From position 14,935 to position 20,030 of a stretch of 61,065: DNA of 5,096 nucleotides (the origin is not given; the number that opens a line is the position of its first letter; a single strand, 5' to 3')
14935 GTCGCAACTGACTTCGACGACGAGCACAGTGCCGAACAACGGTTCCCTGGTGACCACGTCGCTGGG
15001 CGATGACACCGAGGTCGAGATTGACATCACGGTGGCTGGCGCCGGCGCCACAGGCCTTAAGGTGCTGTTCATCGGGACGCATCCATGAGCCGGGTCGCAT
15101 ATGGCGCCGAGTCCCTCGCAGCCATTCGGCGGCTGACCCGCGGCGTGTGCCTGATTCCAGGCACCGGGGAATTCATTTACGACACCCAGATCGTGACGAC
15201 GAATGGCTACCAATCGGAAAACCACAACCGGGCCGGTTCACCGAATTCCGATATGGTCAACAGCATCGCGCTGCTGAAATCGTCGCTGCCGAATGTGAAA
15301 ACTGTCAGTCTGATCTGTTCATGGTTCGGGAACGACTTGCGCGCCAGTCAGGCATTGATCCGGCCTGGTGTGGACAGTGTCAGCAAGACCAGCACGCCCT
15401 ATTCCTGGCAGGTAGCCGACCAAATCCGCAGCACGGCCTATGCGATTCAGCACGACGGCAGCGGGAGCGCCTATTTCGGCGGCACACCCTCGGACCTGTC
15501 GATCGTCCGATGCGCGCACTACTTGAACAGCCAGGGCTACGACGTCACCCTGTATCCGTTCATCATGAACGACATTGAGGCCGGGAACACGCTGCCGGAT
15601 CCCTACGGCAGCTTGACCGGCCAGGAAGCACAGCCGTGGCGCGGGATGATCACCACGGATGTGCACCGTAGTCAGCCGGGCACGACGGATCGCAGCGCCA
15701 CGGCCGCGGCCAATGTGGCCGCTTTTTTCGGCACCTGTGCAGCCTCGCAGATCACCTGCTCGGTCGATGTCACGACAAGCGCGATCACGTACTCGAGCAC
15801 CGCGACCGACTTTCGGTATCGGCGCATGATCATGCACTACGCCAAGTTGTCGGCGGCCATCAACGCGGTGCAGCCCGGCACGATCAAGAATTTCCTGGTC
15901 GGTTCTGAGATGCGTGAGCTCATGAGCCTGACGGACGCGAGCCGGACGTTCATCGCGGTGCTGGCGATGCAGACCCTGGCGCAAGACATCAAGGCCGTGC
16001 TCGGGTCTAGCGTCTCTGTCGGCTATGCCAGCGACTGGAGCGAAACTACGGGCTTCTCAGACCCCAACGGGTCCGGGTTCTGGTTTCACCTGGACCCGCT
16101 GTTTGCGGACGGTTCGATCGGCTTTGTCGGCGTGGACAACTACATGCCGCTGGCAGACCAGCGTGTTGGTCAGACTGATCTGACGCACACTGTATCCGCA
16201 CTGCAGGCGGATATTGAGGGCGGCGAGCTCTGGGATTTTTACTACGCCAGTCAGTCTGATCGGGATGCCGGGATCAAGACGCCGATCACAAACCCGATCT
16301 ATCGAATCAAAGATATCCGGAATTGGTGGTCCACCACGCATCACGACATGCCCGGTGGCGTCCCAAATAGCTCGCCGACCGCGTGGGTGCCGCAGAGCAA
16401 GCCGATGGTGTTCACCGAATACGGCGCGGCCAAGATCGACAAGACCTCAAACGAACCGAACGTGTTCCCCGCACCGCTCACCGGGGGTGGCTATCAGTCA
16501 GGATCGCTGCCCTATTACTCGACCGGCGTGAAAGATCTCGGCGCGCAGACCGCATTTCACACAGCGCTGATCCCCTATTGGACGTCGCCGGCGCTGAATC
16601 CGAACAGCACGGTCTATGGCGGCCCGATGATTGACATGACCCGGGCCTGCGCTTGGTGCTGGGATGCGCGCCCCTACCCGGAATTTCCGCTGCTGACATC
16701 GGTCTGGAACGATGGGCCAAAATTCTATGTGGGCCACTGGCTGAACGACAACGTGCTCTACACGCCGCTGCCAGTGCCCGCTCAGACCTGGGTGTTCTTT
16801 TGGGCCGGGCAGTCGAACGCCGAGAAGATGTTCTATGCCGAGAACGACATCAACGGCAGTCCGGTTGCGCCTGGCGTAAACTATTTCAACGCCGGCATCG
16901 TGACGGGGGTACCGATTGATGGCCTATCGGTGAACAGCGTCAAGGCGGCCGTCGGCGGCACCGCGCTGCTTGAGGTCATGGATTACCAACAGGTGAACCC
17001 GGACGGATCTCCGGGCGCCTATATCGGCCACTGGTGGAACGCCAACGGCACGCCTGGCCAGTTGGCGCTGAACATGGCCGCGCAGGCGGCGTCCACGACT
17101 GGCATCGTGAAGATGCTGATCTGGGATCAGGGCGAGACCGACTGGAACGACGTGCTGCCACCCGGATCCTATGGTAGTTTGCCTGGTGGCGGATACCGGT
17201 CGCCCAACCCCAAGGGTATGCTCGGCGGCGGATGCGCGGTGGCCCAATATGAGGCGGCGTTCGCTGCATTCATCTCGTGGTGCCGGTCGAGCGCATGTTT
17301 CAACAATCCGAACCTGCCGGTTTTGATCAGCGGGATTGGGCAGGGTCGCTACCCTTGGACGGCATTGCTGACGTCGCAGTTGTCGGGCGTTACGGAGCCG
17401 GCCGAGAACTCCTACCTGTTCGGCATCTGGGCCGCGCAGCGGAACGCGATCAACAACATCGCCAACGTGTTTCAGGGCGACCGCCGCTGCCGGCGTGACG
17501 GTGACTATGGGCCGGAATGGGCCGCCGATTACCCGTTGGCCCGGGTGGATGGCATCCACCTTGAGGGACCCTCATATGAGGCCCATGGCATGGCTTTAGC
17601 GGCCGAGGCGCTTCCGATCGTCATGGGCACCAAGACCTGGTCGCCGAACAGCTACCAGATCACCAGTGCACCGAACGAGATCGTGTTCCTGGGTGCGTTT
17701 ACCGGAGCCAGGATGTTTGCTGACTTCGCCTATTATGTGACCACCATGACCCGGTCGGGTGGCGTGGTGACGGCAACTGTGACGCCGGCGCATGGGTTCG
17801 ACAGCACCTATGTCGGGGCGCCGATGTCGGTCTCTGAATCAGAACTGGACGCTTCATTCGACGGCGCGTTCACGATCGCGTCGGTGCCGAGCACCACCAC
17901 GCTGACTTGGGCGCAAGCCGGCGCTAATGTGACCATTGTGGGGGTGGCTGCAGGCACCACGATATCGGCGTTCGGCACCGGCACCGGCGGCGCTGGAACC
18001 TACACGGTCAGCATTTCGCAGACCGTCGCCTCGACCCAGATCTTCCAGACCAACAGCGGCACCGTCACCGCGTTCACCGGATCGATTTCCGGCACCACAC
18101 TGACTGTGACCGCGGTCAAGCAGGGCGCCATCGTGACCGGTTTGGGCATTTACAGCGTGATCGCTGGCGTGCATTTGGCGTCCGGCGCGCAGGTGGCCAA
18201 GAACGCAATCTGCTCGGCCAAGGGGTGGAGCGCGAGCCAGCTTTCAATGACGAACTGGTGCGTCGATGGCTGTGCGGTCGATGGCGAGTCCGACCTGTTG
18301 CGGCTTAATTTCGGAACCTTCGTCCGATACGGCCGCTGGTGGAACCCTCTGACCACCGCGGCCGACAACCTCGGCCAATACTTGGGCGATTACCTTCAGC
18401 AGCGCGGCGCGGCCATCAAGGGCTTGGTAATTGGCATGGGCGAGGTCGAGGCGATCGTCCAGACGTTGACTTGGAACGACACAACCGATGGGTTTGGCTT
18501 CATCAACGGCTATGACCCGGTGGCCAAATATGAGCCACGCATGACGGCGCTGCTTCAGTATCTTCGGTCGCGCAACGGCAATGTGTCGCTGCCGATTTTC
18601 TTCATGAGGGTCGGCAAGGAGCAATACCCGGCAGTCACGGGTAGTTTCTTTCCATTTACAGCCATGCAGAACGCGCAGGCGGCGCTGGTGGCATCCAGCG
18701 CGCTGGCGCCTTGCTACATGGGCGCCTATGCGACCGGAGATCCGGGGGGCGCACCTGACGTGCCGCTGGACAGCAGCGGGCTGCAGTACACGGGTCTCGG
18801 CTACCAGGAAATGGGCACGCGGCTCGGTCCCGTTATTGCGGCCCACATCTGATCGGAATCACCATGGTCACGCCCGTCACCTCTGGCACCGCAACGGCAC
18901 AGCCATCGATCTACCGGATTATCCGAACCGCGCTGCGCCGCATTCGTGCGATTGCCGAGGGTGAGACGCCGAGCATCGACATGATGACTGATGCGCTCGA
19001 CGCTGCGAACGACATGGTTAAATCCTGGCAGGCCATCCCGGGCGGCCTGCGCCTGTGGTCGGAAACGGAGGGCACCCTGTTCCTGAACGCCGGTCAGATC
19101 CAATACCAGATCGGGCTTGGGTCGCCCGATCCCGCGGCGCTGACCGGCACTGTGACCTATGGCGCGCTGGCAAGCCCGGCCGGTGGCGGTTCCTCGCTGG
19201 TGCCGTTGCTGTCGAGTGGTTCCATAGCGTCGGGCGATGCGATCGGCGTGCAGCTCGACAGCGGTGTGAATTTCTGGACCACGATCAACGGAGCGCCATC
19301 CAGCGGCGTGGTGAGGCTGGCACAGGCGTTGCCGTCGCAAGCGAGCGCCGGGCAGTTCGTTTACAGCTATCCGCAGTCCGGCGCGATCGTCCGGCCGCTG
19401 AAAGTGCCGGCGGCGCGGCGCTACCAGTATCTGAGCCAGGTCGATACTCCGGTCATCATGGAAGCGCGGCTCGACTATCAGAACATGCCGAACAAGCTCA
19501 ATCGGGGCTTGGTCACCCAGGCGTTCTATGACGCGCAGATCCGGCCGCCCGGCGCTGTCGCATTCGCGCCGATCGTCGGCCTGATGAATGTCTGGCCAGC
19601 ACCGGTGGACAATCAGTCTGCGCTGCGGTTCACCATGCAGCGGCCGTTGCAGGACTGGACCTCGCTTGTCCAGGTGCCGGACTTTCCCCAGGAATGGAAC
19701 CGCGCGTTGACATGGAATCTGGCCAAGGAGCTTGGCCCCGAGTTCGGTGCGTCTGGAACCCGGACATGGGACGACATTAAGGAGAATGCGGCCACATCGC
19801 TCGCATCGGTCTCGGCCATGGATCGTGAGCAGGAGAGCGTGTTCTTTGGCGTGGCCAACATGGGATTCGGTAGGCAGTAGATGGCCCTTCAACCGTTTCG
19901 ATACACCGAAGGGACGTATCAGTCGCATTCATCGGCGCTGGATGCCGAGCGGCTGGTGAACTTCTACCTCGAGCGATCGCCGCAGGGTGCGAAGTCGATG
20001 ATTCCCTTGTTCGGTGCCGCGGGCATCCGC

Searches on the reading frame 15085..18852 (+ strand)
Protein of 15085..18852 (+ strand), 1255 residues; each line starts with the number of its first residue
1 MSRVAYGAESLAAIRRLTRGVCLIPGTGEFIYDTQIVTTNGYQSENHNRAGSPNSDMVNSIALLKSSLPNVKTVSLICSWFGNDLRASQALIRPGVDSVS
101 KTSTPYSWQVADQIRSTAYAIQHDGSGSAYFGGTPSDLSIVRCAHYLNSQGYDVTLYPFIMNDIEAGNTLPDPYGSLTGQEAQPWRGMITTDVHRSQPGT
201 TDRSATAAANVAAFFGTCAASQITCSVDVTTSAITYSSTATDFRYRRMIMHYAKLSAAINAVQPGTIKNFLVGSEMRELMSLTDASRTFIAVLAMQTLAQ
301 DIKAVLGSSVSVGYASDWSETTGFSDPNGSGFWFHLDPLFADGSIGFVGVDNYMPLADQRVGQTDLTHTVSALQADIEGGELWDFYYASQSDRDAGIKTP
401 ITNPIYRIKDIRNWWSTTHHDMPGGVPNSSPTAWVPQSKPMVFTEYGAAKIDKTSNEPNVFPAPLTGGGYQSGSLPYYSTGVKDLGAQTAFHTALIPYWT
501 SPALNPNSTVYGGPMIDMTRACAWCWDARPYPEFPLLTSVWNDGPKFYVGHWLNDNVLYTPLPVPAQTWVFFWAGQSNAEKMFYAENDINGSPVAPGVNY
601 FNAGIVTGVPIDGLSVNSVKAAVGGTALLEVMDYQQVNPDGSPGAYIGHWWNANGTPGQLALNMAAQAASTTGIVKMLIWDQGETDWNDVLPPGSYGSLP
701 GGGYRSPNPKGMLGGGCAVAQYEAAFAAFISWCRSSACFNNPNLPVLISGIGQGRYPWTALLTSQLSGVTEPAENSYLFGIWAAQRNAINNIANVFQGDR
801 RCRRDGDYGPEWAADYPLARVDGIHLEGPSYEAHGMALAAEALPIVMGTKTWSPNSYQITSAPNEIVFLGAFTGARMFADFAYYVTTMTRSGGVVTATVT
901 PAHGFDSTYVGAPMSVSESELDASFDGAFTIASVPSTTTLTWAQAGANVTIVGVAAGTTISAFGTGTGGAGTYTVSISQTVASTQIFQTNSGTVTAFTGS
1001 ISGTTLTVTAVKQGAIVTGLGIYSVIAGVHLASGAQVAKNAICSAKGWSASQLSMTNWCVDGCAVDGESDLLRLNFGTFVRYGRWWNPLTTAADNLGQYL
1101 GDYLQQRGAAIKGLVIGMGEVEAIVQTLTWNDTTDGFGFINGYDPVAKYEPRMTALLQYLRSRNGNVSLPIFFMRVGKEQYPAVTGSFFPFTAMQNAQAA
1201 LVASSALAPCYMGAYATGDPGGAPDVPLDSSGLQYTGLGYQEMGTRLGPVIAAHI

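Call 90: search_protein_families(library=phrogs, proteins=[window:15085-18852:+], max_evalue=0.001)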
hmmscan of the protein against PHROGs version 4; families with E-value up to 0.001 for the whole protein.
window:15085-18852:+ (1255 aa): 4 families
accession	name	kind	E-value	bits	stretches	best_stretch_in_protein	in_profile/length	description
phrog_4271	-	tail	8.2e-143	478.7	1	11-555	211-745/1309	tail protein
phrog_19101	-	unknown function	1e-99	335.6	2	226-556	200-516/595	-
phrog_38233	-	tail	5.7e-06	25.5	1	898-984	536-620/896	tail fiber protein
phrog_21413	-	unknown function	7.1e-06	25.9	1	944-986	421-463/595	-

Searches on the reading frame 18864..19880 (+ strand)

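Call 90: search_protein_families(library=phrogs, proteins=[window:18864-19880:+], max_evalue=0.001)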
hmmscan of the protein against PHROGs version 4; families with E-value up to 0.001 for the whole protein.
window:18864-19880:+ (338 aa): 1 family
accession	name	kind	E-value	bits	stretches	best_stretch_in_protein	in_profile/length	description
phrog_12985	-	unknown function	2.1e-20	74.5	1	16-309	4-204/238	-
